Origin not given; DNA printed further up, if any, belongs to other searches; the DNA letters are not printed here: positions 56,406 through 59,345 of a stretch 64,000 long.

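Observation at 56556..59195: DUF1800 protein carrying 13 copies of a 15-residue Cys-x6-Cys acidic module (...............)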

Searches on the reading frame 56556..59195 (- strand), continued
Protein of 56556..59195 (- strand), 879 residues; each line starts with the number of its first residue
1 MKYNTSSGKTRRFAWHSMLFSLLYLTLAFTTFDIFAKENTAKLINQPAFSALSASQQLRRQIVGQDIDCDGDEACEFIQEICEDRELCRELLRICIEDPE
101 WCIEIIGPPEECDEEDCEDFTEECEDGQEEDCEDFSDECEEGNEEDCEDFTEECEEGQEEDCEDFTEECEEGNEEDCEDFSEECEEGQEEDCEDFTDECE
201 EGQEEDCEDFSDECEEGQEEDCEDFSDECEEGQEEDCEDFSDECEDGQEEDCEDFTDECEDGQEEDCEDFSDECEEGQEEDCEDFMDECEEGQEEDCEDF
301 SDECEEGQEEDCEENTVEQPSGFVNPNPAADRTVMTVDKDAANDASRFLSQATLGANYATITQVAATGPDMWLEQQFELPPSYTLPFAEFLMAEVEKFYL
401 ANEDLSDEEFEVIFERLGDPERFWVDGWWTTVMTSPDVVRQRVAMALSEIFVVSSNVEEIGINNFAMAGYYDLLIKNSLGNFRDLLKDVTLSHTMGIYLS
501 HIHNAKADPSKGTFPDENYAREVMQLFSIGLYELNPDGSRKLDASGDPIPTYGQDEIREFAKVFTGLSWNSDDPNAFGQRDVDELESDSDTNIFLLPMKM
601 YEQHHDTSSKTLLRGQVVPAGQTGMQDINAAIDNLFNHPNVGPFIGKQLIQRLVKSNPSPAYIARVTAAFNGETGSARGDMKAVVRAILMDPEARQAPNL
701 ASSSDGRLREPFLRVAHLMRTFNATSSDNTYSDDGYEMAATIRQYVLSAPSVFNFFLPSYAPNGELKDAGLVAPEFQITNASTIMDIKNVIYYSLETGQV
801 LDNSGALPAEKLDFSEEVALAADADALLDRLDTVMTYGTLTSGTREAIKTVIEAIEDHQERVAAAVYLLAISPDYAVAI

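Call 31: fold_search(model_id=the predicted structure, library=pdb)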
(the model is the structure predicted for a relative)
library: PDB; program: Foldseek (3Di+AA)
matches with E <= 10: 47; with E <= 0.001: 0
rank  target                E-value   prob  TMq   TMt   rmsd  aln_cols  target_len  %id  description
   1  7vop_Y                9.7e-01  0.02  0.08  0.09  26.0       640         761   11  Cryo-EM structure of Xenopus laevis nuclear pore complex cytoplasmic ring subunit (released 2022-02-02)
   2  3jcp_N                1.9e+00  0.03  0.10  0.10  20.3       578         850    9  Structure of yeast 26S proteasome in M2 state derived from Titan dataset (released 2016-06-15)
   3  8vjk_A                2.7e+00  0.01  0.06  0.03  30.8       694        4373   10  Structure of mouse RyR1 (high-Ca2+/CFF/ATP dataset) (released 2024-01-17)
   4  2jkr_A                2.8e+00  0.01  0.07  0.09  31.5       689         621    9  AP2 CLATHRIN ADAPTOR CORE with Dileucine peptide RM(phosphoS)QIKRLLSE (released 2008-10-28)
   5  4by6_A                2.9e+00  0.02  0.08  0.11  26.3       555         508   12  Yeast Not1-Not2-Not5 complex (released 2013-10-16)
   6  7tdz_A                3.0e+00  0.01  0.07  0.05  28.4       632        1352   11  Cryo-EM model of protomer of the cytoplasmic ring of the nuclear pore complex from Xenopus laevis (released 2022-06-22)
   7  8a1x_B                3.8e+00  0.01  0.06  0.11  24.6       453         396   13  Sodium pumping NADH-quinone oxidoreductase with inhibitor DQA (released 2023-06-14)
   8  9hqb_A                4.0e+00  0.01  0.06  0.12  19.8       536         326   10  1-Epi-Cubenol Synthase from Nonomuraea coxensis (NcECS) in complex with 2,3-DHFPP (released 2025-12-24)
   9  9hn5_A                4.0e+00  0.01  0.08  0.06  24.4       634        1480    9  Cryo-EM structure of human separase bound to phosphorylated SCC1 (100-320 aa) (released 2025-09-03)
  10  4pd5                  4.4e+00  0.01  0.07  0.11  27.3       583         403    9  Crystal structure of vcCNT-7C8C bound to gemcitabine (released 2014-08-13)
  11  7st9_E                4.6e+00  0.03  0.06  0.12  21.0       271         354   10  Open state of Rad24-RFC:9-1-1 bound to a 5' ss/dsDNA junction (released 2022-03-23)
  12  4igg_A                4.6e+00  0.01  0.07  0.08  25.4       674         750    9  Full-length human alpha-catenin crystal structure (released 2012-12-26)
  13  7vci_O                4.6e+00  0.01  0.07  0.08  36.2       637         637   11  Structure of Xenopus laevis NPC nuclear ring asymmetric unit (released 2022-02-02)
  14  4g9q                  4.8e+00  0.02  0.06  0.11  19.1       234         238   13  Crystal structure of a 4-carboxymuconolactone decarboxylase (released 2012-08-15)
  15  8fnw_M                4.8e+00  0.01  0.09  0.10  23.6       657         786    9  Structure of RdrA-RdrB complex from Escherichia coli RADAR defense system (released 2023-02-01)
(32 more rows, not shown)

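Call 34: find_encoding_contigs(protein=P0006, flank=8000, max_places=1)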
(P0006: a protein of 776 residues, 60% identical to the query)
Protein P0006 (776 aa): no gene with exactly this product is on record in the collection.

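Call 35: find_encoding_contigs(protein=P0005, flank=8000, max_places=1)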
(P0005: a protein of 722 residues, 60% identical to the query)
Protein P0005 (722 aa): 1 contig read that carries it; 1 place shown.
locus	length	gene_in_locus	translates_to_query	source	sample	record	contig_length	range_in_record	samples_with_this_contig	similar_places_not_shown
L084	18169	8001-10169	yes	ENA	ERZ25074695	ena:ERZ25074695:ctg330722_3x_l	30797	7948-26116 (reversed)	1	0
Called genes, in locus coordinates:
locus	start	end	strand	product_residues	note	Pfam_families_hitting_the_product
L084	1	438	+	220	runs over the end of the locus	-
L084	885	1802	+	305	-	PF00892:EamA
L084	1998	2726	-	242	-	-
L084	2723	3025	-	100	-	PF08281:Sigma70_r4_2, PF04545:Sigma70_r4 (weak)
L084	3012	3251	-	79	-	PF22029:PhyR_sigma2 (weak)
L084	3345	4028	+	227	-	-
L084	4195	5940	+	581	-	PF00082:Peptidase_S8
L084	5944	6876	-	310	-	-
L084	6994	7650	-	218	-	-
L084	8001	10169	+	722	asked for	PF08811:DUF1800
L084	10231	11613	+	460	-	PF07394:DUF1501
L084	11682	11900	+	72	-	-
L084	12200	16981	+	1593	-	PF13699:eCIS_core, PF15541:Ntox4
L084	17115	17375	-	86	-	PF01197:Ribosomal_L31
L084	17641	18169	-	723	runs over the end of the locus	PF20256:MoCoBD_2, PF02738:MoCoBD_1, PF20256:MoCoBD_2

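Call 36: find_encoding_contigs(protein=P0012, flank=8000, max_places=1)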
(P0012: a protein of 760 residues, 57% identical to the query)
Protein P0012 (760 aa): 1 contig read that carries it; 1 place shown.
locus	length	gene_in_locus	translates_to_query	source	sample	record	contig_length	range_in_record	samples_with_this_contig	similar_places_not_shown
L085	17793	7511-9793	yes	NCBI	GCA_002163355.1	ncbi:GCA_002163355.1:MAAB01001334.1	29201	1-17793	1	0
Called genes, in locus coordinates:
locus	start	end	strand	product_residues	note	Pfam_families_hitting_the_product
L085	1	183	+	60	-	?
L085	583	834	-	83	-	PF14373:Imm_superinfect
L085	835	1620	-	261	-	PF00376:MerR, PF13411:MerR_1, PF09278:MerR-DNA-bind (weak), PF07739:TipAS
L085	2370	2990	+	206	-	-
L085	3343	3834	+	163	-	PF04542:Sigma70_r2, PF08281:Sigma70_r4_2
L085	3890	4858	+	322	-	PF16220:DUF4880 (weak), PF04773:FecR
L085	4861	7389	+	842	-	PF07660:STN (weak), PF07715:Plug, PF00593:TonB_dep_Rec_b-barrel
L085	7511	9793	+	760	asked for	PF08811:DUF1800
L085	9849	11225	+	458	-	PF07394:DUF1501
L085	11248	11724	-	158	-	PF22381:Staph_reg_Sar_Rot, PF12802:MarR_2, PF01047:MarR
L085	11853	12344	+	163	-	-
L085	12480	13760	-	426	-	PF06808:DctM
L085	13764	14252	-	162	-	PF04290:DctQ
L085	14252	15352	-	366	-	PF03480:DctP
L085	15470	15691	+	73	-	-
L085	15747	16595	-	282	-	PF01048:PNP_UDP_1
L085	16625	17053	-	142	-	PF01451:LMWPc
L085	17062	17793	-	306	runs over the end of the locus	PF04055:Radical_SAM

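Call 39: search_protein_families(library=ncbifam, proteins=[window:56556-59195:-], max_evalue=0.01)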
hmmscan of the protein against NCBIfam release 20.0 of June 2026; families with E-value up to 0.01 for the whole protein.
window:56556-59195:- (879 aa): 0 families

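Call 53: search_protein_families(library=ncbifam, proteins=[L001:7191-9779:+, L085:4861-7389:+, L003:2-2215:+, L001:6163-7185:+, L001:5594-6166:+], max_evalue=0.00001)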
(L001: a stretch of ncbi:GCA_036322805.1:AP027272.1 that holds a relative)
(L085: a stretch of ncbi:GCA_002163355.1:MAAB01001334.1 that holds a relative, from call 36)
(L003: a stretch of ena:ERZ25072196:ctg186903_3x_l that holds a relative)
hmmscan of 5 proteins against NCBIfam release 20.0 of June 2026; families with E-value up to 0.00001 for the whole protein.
L001:7191-9779:+ (862 aa): 13 families
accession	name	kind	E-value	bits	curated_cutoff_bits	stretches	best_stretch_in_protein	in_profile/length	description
TIGR01783.1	TonB-siderophor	subfamily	1.4e-36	126.3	223.5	2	559-860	358-647/649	TonB-dependent siderophore receptor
NF010651.0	PRK14050.1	equivalog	1.2e-21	76.5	884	1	514-841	402-711/730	TonB-dependent siderophore receptor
NF007465.0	PRK10044.1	equivalog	1.3e-21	76.5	803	1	153-300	65-221/726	ferrichrome porin FhuA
NF007349.0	PRK09840.1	equivalog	4.5e-20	71.2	686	1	123-312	29-221/760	catecholate siderophore receptor Fiu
NF047944.1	FoxamRcptFoxA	equivalog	8.6e-18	64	1300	1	154-343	41-242/697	ferrioxamine B receptor FoxA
NF010650.0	PRK14049.1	equivalog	6.3e-13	47.8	904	1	561-831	433-702/729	ferrioxamine B receptor precursor protein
NF041676.1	FecA_OM_dicitr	equivalog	7.2e-10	37.4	1100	1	6-99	9-100/773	TonB-dependent Fe(3+) dicitrate receptor FecA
TIGR01785.1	TonB-hemin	subfamily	3.3e-09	35.8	316.85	0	545-700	349-500/677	TonB-dependent heme/hemoglobin receptor family protein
TIGR01779.1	TonB-B12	equivalog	1.1e-08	34.1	599.7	0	544-834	338-593/614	TonB-dependent vitamin B12 receptor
NF053590.1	TonB_dep_TOL0244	equivalog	1.5e-07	30.4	645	0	705-861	458-603/604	TOL_0244 family TonB-dependent receptor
TIGR01786.1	TonB-hemlactrns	subfamily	1.5e-07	30.2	323.75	0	541-687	368-505/719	TonB-dependent hemoglobin/transferrin/lactoferrin family receptor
NF041535.1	TonB_rec_PqqU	equivalog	3.8e-07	28.8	1200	0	672-835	469-644/676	TonB-dependent receptor PqqU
NF049960.1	siderphRecptFauA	equivalog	2e-06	26.5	900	0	672-757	523-623/727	TonB-dependent alcaligin siderophore receptor FauA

L085:4861-7389:+ (842 aa): 13 families
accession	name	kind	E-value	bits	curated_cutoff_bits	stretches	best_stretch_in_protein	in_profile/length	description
TIGR01783.1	TonB-siderophor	subfamily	1.1e-40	139.9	223.5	2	565-842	372-649/649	TonB-dependent siderophore receptor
NF010651.0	PRK14050.1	equivalog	2.2e-24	85.6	884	2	574-818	470-708/730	TonB-dependent siderophore receptor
NF007349.0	PRK09840.1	equivalog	3.7e-23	81.4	686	2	146-304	51-213/760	catecholate siderophore receptor Fiu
NF007465.0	PRK10044.1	equivalog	6.5e-23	80.8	803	2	557-842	444-726/726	ferrichrome porin FhuA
NF047944.1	FoxamRcptFoxA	equivalog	8e-17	60.8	1300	2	157-293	44-190/697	ferrioxamine B receptor FoxA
NF010650.0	PRK14049.1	equivalog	1.3e-16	60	904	1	553-796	431-681/729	ferrioxamine B receptor precursor protein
NF041676.1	FecA_OM_dicitr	equivalog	1.8e-12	46.1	1100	1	10-99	11-101/773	TonB-dependent Fe(3+) dicitrate receptor FecA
TIGR01786.1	TonB-hemlactrns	subfamily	4.3e-11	41.9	323.75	0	775-842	647-719/719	TonB-dependent hemoglobin/transferrin/lactoferrin family receptor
TIGR01785.1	TonB-hemin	subfamily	2e-10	39.8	316.85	0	154-265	5-127/677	TonB-dependent heme/hemoglobin receptor family protein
TIGR01779.1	TonB-B12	equivalog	6.1e-10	38.3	599.7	0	689-815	475-594/614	TonB-dependent vitamin B12 receptor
NF049960.1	siderphRecptFauA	equivalog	7.2e-09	34.6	900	0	161-318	71-236/727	TonB-dependent alcaligin siderophore receptor FauA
NF007447.0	PRK10003.1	equivalog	2.4e-08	32.8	666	0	232-311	149-232/727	ferric-rhodotorulic acid/ferric-coprogen receptor FhuE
NF007926.1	PRK10641.1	equivalog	1.6e-07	30.3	836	1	222-361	109-239/617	TonB-dependent vitamin B12 receptor BtuB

L003:2-2215:+ (737 aa): 14 families
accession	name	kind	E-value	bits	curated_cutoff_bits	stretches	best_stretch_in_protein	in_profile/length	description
TIGR01783.1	TonB-siderophor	subfamily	8.2e-48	163.5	223.5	2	459-737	370-649/649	TonB-dependent siderophore receptor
NF007465.0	PRK10044.1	equivalog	6.3e-29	100.7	803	1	52-737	68-726/726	ferrichrome porin FhuA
NF007349.0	PRK09840.1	equivalog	5.9e-28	97.3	686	2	483-730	504-753/760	catecholate siderophore receptor Fiu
NF010651.0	PRK14050.1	equivalog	3.1e-26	91.7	884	2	547-713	534-708/730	TonB-dependent siderophore receptor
NF010650.0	PRK14049.1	equivalog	5.7e-21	74.4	904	1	393-708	374-704/729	ferrioxamine B receptor precursor protein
NF047944.1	FoxamRcptFoxA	equivalog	1.5e-20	73.1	1300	2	438-737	402-697/697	ferrioxamine B receptor FoxA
TIGR01785.1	TonB-hemin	subfamily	2.3e-15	56.1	316.85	0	50-164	5-130/677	TonB-dependent heme/hemoglobin receptor family protein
NF049960.1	siderphRecptFauA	equivalog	6.7e-13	48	900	1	494-723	484-716/727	TonB-dependent alcaligin siderophore receptor FauA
NF007447.0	PRK10003.1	equivalog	5.8e-12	44.7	666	1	466-713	465-707/727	ferric-rhodotorulic acid/ferric-coprogen receptor FhuE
TIGR01779.1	TonB-B12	equivalog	9.3e-12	44.3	599.7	1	129-206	120-198/614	TonB-dependent vitamin B12 receptor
TIGR01786.1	TonB-hemlactrns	subfamily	2.1e-11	42.9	323.75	1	357-581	320-522/719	TonB-dependent hemoglobin/transferrin/lactoferrin family receptor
NF007926.1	PRK10641.1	equivalog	2.2e-07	29.8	836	0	119-203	110-193/617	TonB-dependent vitamin B12 receptor BtuB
NF010048.1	PRK13524.1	subfamily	1.5e-06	27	493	0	133-220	146-239/744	FepA family TonB-dependent siderophore receptor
NF049946.1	TonB_dep_CU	exception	3.5e-06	25.6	700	0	655-711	609-663/683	TonB-dependent receptor, CU motif-type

L001:6163-7185:+ (340 aa): 1 family
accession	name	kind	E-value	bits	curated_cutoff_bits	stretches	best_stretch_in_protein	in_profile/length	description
NF007296.1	PRK09774.1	equivalog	8.3e-39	133.6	385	1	6-337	5-310/313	ferric citrate uptake sigma factor regulator FecR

L001:5594-6166:+ (190 aa): 56 families (the best 25 are shown)
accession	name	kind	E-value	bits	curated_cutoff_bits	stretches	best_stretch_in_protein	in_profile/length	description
NF009179.0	PRK12527.1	equivalog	2.8e-32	112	162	1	18-169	2-158/159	RNA polymerase sigma factor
NF005448.0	PRK07037.1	equivalog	6.4e-29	100.8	190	1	12-171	13-178/186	RNA polymerase factor sigma-70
TIGR02985.1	Sig70_bacteroi1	subfamily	4.7e-23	82.2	126.4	1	13-163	3-161/162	RNA polymerase sigma-70 factor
TIGR02937.1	sigma70-ECF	superfamily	4.8e-23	81.6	42.9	1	13-164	3-165/165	sigma-70 family RNA polymerase sigma factor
NF009166.1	PRK12513.1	equivalog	8.5e-22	77.8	206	1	13-168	24-190/193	RNA polymerase sigma factor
NF009180.0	PRK12528.1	subfamily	5.5e-20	72.1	184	1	8-160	5-161/165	RNA polymerase sigma factor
NF007232.0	PRK09651.1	subfamily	9.5e-20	71.4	185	1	10-160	10-164/173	RNA polymerase sigma factor FecI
NF041727.1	ECF_sigma_FecI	equivalog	4.5e-19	69.1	260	1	8-160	8-164/169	ferric citrate uptake sigma factor FecI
NF007215.0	PRK09637.1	equivalog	7.8e-18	65.1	212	1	12-156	2-146/181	RNA polymerase sigma factor SigZ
NF058625.1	sigma_PG0214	equivalog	2.1e-17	63.3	130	1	15-168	8-165/170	GFO_1088 family ECF-type sigma factor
TIGR02959.1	SigZ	equivalog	6e-17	62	168.65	1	18-158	2-142/170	RNA polymerase sigma factor SigZ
NF004113.0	PRK05602.1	equivalog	2.2e-16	60.1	208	1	12-167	46-204/211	RNA polymerase sigma factor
NF008889.0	PRK11924.1-1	subfamily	1.2e-15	57.6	181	1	13-161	12-164/173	RNA polymerase sigma factor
TIGR02983.1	SigE-fam_strep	subfamily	3.4e-15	56.3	141.55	1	13-164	8-158/162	SigE family RNA polymerase sigma factor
TIGR02957.1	SigX4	subfamily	7.6e-15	54.8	323.25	1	17-167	3-159/281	RNA polymerase sigma-70 factor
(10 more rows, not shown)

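Call 73: find_encoding_contigs(protein=P0016, flank=7000, max_places=1)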
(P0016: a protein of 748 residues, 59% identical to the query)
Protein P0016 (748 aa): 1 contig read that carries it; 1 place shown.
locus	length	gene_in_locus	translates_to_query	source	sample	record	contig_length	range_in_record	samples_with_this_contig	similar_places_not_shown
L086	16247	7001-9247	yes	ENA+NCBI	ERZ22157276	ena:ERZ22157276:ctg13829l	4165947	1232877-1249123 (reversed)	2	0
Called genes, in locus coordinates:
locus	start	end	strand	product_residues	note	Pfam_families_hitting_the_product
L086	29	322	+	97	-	PF07045:DUF1330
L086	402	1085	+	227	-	PF01738:DLH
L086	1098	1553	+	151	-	PF00583:Acetyltransf_1, PF13673:Acetyltransf_10 (weak), PF13508:Acetyltransf_7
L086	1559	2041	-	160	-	PF11695:DUF3291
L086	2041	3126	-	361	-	PF07995:GSDH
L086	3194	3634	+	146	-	-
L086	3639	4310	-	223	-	-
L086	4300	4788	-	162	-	PF04542:Sigma70_r2, PF22029:PhyR_sigma2 (faint), PF08281:Sigma70_r4_2, PF04545:Sigma70_r4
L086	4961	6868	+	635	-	PF00082:Peptidase_S8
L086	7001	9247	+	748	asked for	PF08811:DUF1800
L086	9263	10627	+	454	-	PF07394:DUF1501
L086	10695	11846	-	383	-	-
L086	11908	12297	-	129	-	PF04237:YjbR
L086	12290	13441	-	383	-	PF00034:Cytochrom_C (faint), PF03150:CCP_MauG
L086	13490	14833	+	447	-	PF05694:SBP56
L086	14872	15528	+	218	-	PF02630:SCO1-SenC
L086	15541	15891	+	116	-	PF01042:Ribonuc_L-PSP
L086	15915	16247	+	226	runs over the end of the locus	PF00753:Lactamase_B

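Call 74: find_encoding_contigs(protein=P0011, flank=7000, max_places=1)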
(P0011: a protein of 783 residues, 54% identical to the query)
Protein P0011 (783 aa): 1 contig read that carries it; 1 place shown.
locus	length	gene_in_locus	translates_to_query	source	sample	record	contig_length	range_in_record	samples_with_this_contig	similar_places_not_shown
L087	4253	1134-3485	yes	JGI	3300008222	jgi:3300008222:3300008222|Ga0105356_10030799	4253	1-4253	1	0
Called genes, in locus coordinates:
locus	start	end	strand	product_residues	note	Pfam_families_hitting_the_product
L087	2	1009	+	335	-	?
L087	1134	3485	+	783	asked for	PF08811:DUF1800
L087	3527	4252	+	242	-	?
